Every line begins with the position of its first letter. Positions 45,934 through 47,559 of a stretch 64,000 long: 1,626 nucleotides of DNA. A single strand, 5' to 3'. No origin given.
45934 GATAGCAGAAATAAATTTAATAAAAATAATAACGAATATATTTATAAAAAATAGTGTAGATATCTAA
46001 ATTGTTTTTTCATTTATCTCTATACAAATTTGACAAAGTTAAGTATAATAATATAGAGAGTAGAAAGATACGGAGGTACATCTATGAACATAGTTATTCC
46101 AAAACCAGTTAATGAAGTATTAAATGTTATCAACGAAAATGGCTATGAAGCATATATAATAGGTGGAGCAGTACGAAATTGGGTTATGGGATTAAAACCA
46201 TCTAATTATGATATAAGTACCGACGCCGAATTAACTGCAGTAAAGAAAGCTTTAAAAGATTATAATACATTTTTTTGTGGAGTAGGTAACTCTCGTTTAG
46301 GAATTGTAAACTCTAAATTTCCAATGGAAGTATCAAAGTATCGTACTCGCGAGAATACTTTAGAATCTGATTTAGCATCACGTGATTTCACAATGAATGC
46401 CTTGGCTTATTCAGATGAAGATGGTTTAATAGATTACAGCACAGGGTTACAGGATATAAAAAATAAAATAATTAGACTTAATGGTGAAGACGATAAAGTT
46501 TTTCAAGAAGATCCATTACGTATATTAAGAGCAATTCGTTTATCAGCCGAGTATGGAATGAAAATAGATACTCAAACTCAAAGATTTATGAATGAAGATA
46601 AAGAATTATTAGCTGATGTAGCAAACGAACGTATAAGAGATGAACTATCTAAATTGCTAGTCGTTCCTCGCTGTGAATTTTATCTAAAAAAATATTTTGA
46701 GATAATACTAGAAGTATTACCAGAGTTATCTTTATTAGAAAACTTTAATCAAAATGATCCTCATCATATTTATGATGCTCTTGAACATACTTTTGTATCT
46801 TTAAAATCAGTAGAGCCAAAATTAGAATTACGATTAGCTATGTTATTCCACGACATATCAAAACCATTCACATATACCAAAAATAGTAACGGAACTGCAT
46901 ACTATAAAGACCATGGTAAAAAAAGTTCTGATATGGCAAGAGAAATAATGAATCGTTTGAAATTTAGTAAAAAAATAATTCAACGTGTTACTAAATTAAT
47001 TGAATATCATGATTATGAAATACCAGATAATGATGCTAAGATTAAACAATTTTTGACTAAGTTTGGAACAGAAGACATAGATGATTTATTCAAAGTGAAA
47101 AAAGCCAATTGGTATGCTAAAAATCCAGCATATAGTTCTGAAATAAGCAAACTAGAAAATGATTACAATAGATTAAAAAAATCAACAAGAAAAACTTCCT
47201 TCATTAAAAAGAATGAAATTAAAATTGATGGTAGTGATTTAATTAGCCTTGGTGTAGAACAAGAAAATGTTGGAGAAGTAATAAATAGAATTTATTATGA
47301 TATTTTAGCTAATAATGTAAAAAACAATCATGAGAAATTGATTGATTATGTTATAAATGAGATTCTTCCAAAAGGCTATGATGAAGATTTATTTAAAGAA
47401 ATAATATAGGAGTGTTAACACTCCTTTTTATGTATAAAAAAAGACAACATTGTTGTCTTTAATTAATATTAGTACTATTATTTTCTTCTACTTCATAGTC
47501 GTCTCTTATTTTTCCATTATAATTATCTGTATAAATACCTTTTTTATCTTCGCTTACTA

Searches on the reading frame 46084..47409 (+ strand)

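Call 18: search_protein_families(library=ncbifam, proteins=[window:46084-47409:+], max_evalue=0.00001)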
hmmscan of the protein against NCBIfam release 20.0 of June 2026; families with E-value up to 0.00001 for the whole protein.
window:46084-47409:+ (441 aa): 10 families
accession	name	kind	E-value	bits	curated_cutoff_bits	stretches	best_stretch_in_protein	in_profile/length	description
NF009814.0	PRK13299.1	equivalog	1.5e-50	172.4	290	2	11-217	11-230/396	CCA tRNA nucleotidyltransferase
TIGR02692.1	tRNA_CCA_actino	equivalog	4.7e-48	164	438.8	1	9-365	16-399/466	CCA tRNA nucleotidyltransferase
TIGR01942.1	pcnB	subfamily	1.2e-40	139.6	305.65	1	11-339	20-368/425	polynucleotide adenylyltransferase PcnB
NF008137.0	PRK10885.1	equivalog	6.7e-29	100.9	451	1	88-311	79-307/409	multifunctional CCA addition/repair protein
NF008634.1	PRK11623.1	equivalog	2.9e-28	98.6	702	2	92-203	157-269/469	polynucleotide adenylyltransferase PcnB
NF009813.0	PRK13298.1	equivalog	5.1e-21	75.1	606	1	90-381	81-378/417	tRNA CCA-pyrophosphorylase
NF009812.0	PRK13297.1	equivalog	4.9e-15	55.5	624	1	86-193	88-195/364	tRNA CCA-pyrophosphorylase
NF009811.0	PRK13296.1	equivalog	1.4e-11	43.8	469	1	23-219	3-212/360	CCA tRNA nucleotidyltransferase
NF041569.1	A-tRNAntase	equivalog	1.2e-09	37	1440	1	91-191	565-669/880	A-adding tRNA nucleotidyltransferase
TIGR01693.1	UTase_glnD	equivalog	2.7e-08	32.5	519.4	1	131-309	323-517/850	[protein-PII] uridylyltransferase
